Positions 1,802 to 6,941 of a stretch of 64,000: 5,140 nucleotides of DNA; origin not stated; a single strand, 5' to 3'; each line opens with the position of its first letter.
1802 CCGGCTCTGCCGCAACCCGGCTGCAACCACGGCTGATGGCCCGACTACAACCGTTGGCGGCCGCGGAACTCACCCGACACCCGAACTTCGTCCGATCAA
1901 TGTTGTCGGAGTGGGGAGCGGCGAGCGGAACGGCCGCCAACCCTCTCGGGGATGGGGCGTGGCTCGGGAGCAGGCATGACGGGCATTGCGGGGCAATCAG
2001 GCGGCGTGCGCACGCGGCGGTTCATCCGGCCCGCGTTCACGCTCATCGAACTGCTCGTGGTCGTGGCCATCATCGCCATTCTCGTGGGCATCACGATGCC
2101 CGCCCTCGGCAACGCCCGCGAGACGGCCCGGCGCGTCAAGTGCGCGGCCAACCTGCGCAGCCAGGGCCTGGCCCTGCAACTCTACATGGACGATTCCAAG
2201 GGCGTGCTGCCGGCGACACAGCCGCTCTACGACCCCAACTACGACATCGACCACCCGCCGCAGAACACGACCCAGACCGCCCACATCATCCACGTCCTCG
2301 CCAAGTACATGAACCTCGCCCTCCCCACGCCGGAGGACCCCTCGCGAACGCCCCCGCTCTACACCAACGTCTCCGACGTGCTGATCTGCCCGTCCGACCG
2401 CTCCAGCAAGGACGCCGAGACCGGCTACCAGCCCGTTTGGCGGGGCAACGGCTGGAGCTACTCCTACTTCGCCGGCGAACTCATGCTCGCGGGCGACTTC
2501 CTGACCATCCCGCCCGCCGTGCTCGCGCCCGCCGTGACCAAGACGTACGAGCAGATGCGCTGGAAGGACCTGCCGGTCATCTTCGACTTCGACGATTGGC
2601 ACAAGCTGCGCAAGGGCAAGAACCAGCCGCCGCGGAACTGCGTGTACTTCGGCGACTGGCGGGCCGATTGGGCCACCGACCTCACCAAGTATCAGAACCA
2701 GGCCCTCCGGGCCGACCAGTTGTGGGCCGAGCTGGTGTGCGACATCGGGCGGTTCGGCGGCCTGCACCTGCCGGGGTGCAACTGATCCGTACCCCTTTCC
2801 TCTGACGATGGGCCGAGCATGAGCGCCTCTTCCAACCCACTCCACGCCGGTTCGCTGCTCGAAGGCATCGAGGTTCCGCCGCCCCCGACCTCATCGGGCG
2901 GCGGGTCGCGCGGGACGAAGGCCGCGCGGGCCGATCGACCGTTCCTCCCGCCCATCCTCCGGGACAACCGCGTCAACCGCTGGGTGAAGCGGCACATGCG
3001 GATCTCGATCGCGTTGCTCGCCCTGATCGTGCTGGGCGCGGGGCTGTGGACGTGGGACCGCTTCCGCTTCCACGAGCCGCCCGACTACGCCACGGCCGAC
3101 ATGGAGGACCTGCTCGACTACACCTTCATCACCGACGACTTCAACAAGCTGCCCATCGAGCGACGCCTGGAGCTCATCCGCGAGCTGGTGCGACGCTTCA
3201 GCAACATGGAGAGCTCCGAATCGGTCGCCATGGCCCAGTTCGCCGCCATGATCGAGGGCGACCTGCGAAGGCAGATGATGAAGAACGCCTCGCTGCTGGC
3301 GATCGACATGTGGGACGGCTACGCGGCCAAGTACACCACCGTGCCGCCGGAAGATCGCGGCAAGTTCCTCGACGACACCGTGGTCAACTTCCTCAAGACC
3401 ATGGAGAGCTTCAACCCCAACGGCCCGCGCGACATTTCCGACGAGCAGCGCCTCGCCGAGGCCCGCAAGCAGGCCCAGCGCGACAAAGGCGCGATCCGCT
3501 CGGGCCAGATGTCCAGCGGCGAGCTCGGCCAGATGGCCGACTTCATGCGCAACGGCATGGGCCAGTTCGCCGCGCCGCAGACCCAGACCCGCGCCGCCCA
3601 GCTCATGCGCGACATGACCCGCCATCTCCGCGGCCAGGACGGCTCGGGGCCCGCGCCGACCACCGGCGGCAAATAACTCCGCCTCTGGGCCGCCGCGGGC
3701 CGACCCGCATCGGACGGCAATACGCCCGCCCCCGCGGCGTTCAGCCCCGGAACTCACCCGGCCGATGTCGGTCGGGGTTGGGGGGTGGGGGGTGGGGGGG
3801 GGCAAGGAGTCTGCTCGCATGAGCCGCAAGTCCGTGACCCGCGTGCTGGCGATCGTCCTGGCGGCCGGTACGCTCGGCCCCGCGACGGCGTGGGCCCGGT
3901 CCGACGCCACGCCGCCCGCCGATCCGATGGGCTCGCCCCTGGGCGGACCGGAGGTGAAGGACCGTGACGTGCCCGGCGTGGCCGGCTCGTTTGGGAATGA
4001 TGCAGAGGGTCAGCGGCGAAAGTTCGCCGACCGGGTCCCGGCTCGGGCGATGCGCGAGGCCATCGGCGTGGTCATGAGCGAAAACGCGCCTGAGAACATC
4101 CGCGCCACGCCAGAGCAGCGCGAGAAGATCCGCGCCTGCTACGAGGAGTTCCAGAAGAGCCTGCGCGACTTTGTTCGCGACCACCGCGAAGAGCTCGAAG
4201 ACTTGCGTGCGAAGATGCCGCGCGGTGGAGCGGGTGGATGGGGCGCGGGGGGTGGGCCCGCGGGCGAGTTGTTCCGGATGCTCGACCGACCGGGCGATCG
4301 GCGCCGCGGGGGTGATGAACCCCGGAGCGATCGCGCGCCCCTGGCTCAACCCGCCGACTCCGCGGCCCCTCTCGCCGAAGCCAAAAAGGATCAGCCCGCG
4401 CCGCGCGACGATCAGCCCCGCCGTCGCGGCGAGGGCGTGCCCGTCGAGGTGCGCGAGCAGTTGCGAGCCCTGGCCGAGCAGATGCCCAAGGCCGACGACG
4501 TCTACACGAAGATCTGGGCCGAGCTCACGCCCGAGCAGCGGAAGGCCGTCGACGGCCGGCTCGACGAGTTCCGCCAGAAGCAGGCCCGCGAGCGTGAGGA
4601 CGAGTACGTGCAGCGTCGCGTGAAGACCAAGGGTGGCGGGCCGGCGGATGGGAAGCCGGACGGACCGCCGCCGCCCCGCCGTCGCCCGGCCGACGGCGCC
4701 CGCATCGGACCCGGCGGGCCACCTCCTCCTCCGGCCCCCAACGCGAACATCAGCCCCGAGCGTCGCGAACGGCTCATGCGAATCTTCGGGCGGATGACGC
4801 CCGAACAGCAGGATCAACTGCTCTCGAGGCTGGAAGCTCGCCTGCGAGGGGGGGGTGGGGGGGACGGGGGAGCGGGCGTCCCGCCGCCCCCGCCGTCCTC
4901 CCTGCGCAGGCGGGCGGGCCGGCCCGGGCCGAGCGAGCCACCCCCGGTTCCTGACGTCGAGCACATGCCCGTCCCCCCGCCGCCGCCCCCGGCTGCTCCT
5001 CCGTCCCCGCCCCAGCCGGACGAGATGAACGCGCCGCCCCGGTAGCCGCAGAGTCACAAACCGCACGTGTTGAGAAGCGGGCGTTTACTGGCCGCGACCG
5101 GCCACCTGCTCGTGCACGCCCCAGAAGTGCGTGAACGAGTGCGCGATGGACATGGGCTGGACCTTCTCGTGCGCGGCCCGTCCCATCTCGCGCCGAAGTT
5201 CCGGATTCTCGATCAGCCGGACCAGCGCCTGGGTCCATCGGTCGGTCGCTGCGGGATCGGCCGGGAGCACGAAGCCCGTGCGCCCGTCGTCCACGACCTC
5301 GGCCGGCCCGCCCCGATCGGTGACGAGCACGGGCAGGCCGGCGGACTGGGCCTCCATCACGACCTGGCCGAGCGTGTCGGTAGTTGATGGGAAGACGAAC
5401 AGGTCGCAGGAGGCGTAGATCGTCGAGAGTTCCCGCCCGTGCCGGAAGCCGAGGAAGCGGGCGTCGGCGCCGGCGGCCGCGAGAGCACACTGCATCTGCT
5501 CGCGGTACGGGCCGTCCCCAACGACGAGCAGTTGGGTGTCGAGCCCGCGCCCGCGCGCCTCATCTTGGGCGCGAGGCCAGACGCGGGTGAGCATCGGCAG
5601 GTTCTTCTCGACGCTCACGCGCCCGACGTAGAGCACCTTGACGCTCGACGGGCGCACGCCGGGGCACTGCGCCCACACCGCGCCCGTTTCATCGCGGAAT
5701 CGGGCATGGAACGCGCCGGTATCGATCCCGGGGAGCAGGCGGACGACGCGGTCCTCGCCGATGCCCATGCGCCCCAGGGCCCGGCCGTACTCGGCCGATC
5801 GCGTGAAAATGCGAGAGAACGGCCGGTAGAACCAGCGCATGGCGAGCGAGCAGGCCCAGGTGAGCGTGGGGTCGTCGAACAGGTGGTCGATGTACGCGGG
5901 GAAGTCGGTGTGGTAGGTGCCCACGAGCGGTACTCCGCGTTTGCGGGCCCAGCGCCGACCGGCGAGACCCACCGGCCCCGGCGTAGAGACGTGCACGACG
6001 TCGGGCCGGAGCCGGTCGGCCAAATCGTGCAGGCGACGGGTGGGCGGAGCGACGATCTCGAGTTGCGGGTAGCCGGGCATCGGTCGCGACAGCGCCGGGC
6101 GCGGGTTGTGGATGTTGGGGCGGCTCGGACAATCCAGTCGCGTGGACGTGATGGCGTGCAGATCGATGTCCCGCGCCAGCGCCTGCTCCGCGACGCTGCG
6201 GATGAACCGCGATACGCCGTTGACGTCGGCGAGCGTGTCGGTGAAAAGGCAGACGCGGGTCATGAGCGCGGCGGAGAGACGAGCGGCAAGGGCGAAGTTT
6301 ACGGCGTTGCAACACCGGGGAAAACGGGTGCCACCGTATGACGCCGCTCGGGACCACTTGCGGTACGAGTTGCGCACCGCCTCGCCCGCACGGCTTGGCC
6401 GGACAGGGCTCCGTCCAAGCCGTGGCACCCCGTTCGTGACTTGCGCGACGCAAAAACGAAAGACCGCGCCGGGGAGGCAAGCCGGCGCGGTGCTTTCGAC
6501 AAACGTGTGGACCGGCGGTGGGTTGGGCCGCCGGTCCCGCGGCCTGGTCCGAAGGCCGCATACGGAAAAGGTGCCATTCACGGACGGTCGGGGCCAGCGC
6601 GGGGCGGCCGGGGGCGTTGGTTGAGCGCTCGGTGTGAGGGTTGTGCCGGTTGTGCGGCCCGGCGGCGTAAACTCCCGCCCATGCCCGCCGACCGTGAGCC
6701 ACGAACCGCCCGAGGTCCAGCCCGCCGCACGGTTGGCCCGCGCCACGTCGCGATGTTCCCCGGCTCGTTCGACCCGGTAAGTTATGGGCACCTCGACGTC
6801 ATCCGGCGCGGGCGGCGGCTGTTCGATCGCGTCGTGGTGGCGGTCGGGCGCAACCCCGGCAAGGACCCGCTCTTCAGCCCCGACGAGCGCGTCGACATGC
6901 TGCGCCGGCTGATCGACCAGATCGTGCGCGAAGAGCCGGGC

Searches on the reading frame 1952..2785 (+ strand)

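Call 66: search_protein_families(library=pfam, proteins=[window:1952-2785:+], max_evalue=1)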
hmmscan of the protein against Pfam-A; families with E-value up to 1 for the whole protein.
window:1952-2785:+ (277 aa): 3 families
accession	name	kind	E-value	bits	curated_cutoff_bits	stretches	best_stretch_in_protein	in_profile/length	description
PF07596.16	SBP_bac_10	-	1.1e-06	29.3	23.3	1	54-90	2-37/268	Protein of unknown function (DUF1559)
PF07963.17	N_methyl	-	6.2e-06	26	21.2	1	28-48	6-26/27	Prokaryotic N-terminal methylation motif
PF18967.5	PycTM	-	0.093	13.6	27.2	0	220-266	36-84/107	Pycsar effector protein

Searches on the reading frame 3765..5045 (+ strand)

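Call 66: search_protein_families(library=pfam, proteins=[window:3765-5045:+], max_evalue=1)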
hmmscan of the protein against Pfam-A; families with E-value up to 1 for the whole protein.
window:3765-5045:+ (426 aa): 5 families
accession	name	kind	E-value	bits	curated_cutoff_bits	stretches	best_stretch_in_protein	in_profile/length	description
PF07813.17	LTXXQ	-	0.00023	22.3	24.3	1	229-263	63-97/100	LTXXQ motif family protein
PF11304.13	DUF3106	-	0.00031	21.6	24.3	1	249-278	53-82/104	Protein of unknown function (DUF3106)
PF10009.15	DUF2252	-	0.084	12.3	22.3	1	86-151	162-229/392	Uncharacterized protein conserved in bacteria (DUF2252)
PF16566.10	CREPT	-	0.35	11.4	29.3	0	110-152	65-107/147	Cell-cycle alteration and expression-elevated protein in tumour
PF17944.6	Arg_decarbox_C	-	0.49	11.4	23.3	0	340-362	26-47/51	Arginine decarboxylase C-terminal helical extension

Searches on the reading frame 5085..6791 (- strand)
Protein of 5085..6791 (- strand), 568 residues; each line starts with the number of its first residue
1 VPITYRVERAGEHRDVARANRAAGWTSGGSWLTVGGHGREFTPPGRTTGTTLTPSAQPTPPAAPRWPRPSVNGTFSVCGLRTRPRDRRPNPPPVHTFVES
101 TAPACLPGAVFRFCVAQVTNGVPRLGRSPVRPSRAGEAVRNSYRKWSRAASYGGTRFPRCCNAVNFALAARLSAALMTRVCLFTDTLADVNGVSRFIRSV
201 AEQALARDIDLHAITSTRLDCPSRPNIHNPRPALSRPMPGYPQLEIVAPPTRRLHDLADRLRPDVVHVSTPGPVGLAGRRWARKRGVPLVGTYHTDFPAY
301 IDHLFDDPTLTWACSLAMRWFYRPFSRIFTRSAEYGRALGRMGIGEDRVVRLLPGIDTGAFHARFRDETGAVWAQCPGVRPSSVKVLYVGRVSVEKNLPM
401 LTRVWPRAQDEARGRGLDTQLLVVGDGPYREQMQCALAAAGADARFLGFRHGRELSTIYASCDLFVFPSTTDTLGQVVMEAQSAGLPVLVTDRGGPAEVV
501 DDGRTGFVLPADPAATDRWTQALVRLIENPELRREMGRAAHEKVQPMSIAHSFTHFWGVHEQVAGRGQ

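Call 70: search_protein_families(library=pfam, proteins=[window:5085-6791:-], max_evalue=0.0001)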
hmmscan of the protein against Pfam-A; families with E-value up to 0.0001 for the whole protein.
window:5085-6791:- (568 aa): 7 families
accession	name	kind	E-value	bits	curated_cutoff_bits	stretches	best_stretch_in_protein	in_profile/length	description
PF00534.26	Glycos_transf_1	-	8.9e-31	107.2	26.4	1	384-542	16-171/172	Glycosyl transferases group 1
PF13692.12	Glyco_trans_1_4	-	4e-30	105.4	27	1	385-529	3-142/142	Glycosyl transferases group 1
PF13439.12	Glyco_transf_4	-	1.1e-24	87.8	28.5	1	190-358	1-168/170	Glycosyltransferase Family 4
PF13579.12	Glyco_trans_4_4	-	2.7e-16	60.8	29.7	1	191-352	1-155/158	Glycosyl transferase 4-like domain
PF20706.3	GT4-conflict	-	2.2e-12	47.1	26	1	339-544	164-372/385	Family 4 Glycosyltransferase in conflict systems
PF13524.12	Glyco_trans_1_2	-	8.8e-06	26.2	25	1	420-545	16-130/144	Glycosyl transferase-like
PF13477.12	Glyco_trans_4_2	-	1.8e-05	25.4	23.4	1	196-297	12-111/139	Glycosyl transferase 4-like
